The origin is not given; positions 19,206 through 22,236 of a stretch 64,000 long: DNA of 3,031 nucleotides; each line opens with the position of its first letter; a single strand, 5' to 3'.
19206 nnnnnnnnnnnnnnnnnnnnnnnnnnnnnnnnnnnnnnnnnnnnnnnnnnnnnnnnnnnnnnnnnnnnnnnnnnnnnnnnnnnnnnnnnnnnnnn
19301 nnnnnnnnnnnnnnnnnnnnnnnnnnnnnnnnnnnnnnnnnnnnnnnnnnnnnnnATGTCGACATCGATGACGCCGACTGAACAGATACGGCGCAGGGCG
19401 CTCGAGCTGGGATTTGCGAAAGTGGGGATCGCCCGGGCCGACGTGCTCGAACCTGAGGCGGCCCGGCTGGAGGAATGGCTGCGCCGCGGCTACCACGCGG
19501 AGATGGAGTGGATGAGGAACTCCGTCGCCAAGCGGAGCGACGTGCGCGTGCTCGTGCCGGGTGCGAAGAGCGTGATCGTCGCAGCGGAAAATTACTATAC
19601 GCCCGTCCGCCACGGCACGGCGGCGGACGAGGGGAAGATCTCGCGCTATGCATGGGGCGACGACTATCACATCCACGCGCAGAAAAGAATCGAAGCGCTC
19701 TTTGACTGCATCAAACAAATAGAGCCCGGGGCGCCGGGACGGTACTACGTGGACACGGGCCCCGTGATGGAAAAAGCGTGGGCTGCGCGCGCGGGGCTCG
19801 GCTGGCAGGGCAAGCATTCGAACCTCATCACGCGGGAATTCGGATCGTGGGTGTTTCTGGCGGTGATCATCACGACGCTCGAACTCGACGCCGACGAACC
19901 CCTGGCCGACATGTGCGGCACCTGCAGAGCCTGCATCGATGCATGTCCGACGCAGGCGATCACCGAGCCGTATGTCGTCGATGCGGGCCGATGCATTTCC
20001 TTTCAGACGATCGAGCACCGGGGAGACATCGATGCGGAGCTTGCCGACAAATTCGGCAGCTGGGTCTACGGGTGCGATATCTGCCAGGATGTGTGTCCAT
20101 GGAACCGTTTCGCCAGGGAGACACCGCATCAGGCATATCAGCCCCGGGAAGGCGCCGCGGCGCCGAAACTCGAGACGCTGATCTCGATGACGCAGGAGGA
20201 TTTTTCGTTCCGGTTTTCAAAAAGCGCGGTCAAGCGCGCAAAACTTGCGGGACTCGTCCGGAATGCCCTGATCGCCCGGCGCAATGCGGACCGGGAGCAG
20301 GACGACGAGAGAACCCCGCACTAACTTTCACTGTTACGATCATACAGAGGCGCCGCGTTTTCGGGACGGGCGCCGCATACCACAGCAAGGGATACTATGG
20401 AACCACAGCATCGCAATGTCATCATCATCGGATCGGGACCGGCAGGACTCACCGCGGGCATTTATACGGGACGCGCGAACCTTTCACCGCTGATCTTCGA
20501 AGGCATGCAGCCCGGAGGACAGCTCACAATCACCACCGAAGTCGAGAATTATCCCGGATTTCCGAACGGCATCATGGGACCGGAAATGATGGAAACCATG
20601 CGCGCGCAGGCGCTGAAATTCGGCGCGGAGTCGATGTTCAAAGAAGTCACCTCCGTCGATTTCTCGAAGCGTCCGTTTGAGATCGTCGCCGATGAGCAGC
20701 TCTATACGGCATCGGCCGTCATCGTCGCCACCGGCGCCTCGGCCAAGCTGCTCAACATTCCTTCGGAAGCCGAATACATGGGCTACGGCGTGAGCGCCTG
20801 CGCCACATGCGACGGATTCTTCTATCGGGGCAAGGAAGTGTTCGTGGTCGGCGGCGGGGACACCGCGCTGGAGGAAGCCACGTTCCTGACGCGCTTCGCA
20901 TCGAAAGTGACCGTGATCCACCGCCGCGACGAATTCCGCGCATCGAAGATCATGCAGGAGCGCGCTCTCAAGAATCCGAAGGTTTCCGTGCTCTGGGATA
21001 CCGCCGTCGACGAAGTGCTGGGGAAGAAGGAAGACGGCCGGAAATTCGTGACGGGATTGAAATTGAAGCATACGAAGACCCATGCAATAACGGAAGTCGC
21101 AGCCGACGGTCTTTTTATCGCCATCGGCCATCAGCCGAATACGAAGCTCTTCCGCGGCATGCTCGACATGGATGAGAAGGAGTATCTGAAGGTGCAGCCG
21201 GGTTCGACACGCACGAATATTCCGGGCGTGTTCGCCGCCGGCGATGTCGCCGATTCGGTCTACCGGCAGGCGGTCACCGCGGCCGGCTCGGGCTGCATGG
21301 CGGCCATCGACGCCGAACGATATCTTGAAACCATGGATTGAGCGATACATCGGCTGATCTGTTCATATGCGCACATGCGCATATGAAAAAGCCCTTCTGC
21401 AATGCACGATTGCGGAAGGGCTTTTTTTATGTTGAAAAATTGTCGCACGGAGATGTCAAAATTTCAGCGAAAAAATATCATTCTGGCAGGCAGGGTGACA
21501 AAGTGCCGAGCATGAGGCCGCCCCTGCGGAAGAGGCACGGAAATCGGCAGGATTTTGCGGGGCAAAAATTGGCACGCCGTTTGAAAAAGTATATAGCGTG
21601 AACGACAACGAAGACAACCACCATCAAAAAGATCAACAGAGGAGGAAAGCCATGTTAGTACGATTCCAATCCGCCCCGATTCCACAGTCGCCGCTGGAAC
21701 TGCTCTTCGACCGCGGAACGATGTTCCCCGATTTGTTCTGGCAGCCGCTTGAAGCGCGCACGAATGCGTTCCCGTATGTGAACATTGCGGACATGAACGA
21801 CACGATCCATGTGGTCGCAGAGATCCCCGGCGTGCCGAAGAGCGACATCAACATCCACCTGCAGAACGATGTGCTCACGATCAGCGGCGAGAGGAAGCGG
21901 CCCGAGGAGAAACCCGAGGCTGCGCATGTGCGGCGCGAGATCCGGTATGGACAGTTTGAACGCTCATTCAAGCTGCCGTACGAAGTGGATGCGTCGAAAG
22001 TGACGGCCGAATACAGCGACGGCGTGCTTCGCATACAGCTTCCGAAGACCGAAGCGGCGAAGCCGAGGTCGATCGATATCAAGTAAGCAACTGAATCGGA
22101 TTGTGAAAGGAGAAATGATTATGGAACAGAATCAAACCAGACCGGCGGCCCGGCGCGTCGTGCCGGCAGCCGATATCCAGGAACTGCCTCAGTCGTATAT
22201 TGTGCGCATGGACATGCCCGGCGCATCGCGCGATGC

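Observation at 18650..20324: Ferredoxin and small Rieske protein sit immediately upstream of the B12/Fe-S enzyme QueG, with the Rieske gene translationally overlapping it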

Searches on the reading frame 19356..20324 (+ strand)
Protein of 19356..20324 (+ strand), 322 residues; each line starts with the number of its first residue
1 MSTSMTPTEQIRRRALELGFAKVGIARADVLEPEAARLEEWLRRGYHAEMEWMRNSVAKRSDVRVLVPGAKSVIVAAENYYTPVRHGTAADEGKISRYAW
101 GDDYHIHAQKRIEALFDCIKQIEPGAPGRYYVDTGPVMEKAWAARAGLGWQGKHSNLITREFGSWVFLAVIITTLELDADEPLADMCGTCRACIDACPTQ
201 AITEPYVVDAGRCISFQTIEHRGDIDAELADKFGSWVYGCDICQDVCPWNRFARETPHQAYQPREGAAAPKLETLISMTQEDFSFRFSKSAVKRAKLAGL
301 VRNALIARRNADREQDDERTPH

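Call 3: search_protein_families(library=pfam, proteins=[window:19356-20324:+])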
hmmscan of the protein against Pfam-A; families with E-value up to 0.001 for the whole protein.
window:19356-20324:+ (322 aa): 10 families
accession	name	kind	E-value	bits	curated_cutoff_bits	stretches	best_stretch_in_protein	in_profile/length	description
PF13484.11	Fer4_16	-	1.7e-23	83.6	30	1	187-250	2-66/66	4Fe-4S double cluster binding domain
PF08331.15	QueG_DUF1730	-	2.1e-20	72.9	25.1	1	60-134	1-77/77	Epoxyqueuosine reductase QueG, DUF1730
PF13187.11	Fer4_9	-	4.4e-06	27.1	27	0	185-202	35-52/52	4Fe-4S dicluster domain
PF00037.32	Fer4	-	5.2e-06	26.5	21.1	1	185-203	6-24/24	4Fe-4S binding domain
PF13183.11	Fer4_8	-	1.4e-05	26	27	0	182-199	49-66/68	4Fe-4S dicluster domain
PF12838.12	Fer4_7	-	2.6e-05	25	27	1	187-250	2-51/52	4Fe-4S dicluster domain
PF13237.11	Fer4_10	-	4.7e-05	23.7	25.5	0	185-202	7-26/53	4Fe-4S dicluster domain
PF14697.11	Fer4_21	-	0.00015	22.2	35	0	184-203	38-58/59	4Fe-4S dicluster domain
PF25160.1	LdpA_Fe-S-bd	-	0.00019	21.6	27.6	0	191-215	7-36/49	LdpA Fe-S cluster-binding domain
PF13534.11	Fer4_17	-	0.00046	21.1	22.2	0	182-199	41-58/61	4Fe-4S dicluster domain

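Call 4: search_protein_families(library=ncbifam, proteins=[window:19356-20324:+])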
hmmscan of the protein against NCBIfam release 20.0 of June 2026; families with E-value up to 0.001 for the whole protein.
window:19356-20324:+ (322 aa): 7 families
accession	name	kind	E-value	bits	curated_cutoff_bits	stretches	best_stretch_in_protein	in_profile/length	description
TIGR00276.1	TIGR00276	equivalog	1.5e-105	352.9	200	1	11-315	1-309/337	tRNA epoxyqueuosine(34) reductase QueG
TIGR02486.1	RDH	subfamily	6.9e-16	59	160.35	1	137-255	151-284/314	reductive dehalogenase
NF058577.1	FdxA_fam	equivalog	5.1e-05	23.4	65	1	184-215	6-40/52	4Fe-4S ferredoxin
NF040864.1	HgcB_ferredoxin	equivalog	5.1e-05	23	99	0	184-203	43-62/93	mercury methylation ferredoxin HgcB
NF038196.1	ferrodoxin_EFR1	subfamily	0.0004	20.5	75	0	185-203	212-230/242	EFR1 family ferrodoxin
TIGR01944.1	rnfB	subfamily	0.00045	19.8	68.7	0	183-203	141-161/190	RnfABCDGE type electron transport complex subunit B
NF040684.1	PorD_Arch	equivalog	0.00093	19.2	120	0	185-203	62-80/85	pyruvate synthase subunit PorD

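Call 17: find_related_loci(query=window:19368-20324:+, collection=genome_contigs, flank=5000)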
Query window:19368-20324:+ (318 aa) in genome_contigs; peptide patterns used: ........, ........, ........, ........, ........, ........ (x = any residue, [..] = any of these).
600 stretches matched a pattern (row limit reached: there are more); 599 encode a relative of the query (tblastn E <= 1e-3); the best 80 are kept; 80 distinct loci.
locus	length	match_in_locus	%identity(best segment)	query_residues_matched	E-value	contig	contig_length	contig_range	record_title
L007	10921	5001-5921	71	1-307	1e-151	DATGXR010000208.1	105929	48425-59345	MAG TPA_asm: Bacteroidota bacterium isolate SMAG_U10614 k141_470374, whole genome shotgun sequence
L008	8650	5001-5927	57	1-306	4e-120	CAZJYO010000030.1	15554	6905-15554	MAG TPA_asm: uncultured Chitinophagales bacterium isolate SRP237561_co1_266 genome assembly, contig: NODE_6669_length_15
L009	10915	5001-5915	56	1-305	2e-119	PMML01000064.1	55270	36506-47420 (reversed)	MAG: Ignavibacteriae bacterium isolate fen_1254 73.20100900_E1D.45_contig_4610, whole genome shotgun sequence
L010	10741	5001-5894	56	5-300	2e-110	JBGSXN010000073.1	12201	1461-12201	MAG: Pyrinomonadaceae bacterium isolate JTS-RE66 k141_6344881, whole genome shotgun sequence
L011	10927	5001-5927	53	4-310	3e-108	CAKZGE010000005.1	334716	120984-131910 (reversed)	MAG TPA_asm: uncultured Chloracidobacterium sp. isolate SRR6145099_bin.35_CONCOCT_v1.1_MAG genome assembly, contig: ERZ1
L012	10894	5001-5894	56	4-300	2e-107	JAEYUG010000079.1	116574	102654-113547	MAG: Bacteroidetes bacterium isolate OH_CBlB_161 k127_2354933, whole genome shotgun sequence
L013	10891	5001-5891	56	6-300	3e-107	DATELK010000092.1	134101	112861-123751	MAG TPA_asm: Pyrinomonadaceae bacterium isolate SMAG_U8914 k141_1038402, whole genome shotgun sequence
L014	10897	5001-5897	53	4-300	1e-106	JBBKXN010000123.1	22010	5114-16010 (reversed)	MAG: Pyrinomonadaceae bacterium isolate metabat_bins.147 k119_3738979, whole genome shotgun sequence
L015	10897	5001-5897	54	4-300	1e-106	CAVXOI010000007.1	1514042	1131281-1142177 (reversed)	MAG: uncultured Acidobacteriota bacterium isolate MFD02840.bin.4.46 genome assembly, contig: contig_6796, whole genome s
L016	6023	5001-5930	52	5-312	6e-106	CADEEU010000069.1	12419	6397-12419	MAG: uncultured Acidobacteria bacterium isolate Acidobacteria sp. RBC098 genome assembly, contig: MAG098_69, whole genom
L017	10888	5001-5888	51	10-306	5e-106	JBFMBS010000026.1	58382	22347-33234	MAG: Bacteroidota bacterium isolate MAG170 MAG170_26, whole genome shotgun sequence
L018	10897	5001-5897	56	4-300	4e-106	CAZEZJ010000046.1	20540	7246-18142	MAG TPA_asm: uncultured Blastocatellaceae bacterium isolate binchicken_co174_37 genome assembly, contig: NODE_369_length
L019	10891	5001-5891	56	6-300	1e-105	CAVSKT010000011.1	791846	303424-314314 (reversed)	MAG: uncultured Acidobacteriota bacterium isolate MFD09206.bin.2.89 genome assembly, contig: contig_4736, whole genome s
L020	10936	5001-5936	50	1-310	1e-105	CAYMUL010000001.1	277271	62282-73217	MAG TPA_asm: uncultured Ignavibacteriaceae bacterium isolate SRP323723_co1_87 genome assembly, contig: NODE_18_length_27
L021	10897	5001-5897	51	4-300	1e-105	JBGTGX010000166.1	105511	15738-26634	MAG: Pyrinomonadaceae bacterium isolate JTS-RE225 k141_3640164, whole genome shotgun sequence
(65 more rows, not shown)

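Call 32: find_related_loci(query=A3, collection=metagenome_contigs, flank=4000)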
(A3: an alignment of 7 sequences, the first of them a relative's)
Query A3 (111 aa) in metagenome_contigs; peptide patterns used: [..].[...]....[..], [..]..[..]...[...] (x = any residue, [..] = any of these).
600 stretches matched a pattern (row limit reached: there are more); 368 encode a relative of the query (tblastn E <= 1e-3); the best 80 are kept; 80 distinct loci.
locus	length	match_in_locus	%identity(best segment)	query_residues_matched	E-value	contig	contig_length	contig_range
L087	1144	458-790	63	1-111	1e-51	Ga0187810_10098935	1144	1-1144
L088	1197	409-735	63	3-111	1e-50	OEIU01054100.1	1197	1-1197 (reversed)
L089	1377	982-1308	63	3-111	1e-49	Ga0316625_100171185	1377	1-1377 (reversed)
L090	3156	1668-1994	61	3-111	9e-48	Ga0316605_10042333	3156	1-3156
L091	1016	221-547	61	3-111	5e-50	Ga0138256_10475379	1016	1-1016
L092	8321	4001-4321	63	6-111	6e-47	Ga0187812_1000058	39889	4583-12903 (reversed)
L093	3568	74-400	61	3-111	1e-46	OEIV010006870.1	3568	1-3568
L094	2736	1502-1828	59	3-111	4e-46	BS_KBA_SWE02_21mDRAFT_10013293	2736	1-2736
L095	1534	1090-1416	61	3-111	3e-47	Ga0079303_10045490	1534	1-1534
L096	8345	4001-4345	58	4-111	1e-45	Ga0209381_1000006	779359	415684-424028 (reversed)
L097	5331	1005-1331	61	3-111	9e-46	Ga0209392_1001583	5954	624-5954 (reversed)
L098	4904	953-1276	62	4-111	1e-45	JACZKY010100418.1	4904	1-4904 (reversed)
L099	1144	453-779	60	3-111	3e-47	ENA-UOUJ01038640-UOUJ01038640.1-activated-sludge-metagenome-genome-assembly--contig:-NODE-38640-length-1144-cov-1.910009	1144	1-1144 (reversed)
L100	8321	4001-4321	61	5-111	2e-45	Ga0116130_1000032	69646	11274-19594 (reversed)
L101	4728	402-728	60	3-111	1e-45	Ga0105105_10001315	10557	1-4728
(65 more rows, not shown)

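Call 73: search_solved_structures(query=window:19368-20324:+, max_evalue=0.00001, show_alignments=1)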
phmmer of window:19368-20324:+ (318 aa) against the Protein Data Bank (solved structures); distinct sequences matched with E-value up to 0.00001: 4.
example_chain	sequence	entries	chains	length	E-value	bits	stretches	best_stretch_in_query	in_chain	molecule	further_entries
5d08_A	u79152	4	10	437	5.7e-49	170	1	5-304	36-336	Epoxyqueuosine reductase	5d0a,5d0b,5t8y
5d6s_A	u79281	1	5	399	9.6e-45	156.1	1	6-307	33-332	Epoxyqueuosine reductase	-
8q4h_A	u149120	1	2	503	9.2e-12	47.7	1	137-249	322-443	Tetrachloroethene reductive dehalogenase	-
4uqu_A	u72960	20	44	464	1.2e-09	40.7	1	134-247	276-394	TETRACHLOROETHENE REDUCTIVE DEHALOGENASE CATALYTIC SUBUNIT PCEA | TETRACHLOROETHENE REDUCTIVE DEHALOGENASE CATALYTIC SUBUNIT | Tetrachloroethene reductive dehal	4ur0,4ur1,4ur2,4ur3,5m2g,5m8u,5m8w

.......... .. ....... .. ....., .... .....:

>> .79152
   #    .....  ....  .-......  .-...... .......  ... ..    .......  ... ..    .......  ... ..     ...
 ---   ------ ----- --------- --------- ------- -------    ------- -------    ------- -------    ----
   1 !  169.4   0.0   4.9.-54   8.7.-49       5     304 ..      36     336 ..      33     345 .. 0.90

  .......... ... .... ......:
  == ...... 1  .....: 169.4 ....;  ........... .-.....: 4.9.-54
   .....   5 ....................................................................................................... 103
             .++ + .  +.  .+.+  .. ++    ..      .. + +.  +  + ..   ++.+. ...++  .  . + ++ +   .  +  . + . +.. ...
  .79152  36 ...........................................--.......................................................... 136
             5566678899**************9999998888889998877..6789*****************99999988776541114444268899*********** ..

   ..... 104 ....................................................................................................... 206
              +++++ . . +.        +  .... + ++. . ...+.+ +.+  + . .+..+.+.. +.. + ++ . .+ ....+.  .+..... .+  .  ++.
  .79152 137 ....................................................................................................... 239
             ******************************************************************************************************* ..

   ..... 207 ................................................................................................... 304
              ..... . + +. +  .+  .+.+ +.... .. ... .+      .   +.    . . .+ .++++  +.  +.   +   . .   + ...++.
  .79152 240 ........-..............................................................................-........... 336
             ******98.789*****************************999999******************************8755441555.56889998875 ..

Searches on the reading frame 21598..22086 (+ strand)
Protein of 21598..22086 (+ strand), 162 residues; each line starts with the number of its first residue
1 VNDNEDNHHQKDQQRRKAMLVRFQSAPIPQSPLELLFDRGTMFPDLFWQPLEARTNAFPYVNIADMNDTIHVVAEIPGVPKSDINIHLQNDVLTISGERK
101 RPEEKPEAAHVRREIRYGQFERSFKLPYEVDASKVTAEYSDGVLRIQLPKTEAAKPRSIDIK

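Call 3: search_protein_families(library=pfam, proteins=[window:21598-22086:+])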
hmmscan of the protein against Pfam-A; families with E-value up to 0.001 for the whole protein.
window:21598-22086:+ (162 aa): 2 families
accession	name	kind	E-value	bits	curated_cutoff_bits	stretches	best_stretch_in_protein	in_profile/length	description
PF00011.27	HSP20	-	1.8e-24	86.2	20.8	1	65-162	4-102/102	Hsp20/alpha crystallin family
PF17886.7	ArsA_HSP20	-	2.6e-07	30.6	22.5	1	68-147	2-62/63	HSP20-like domain found in ArsA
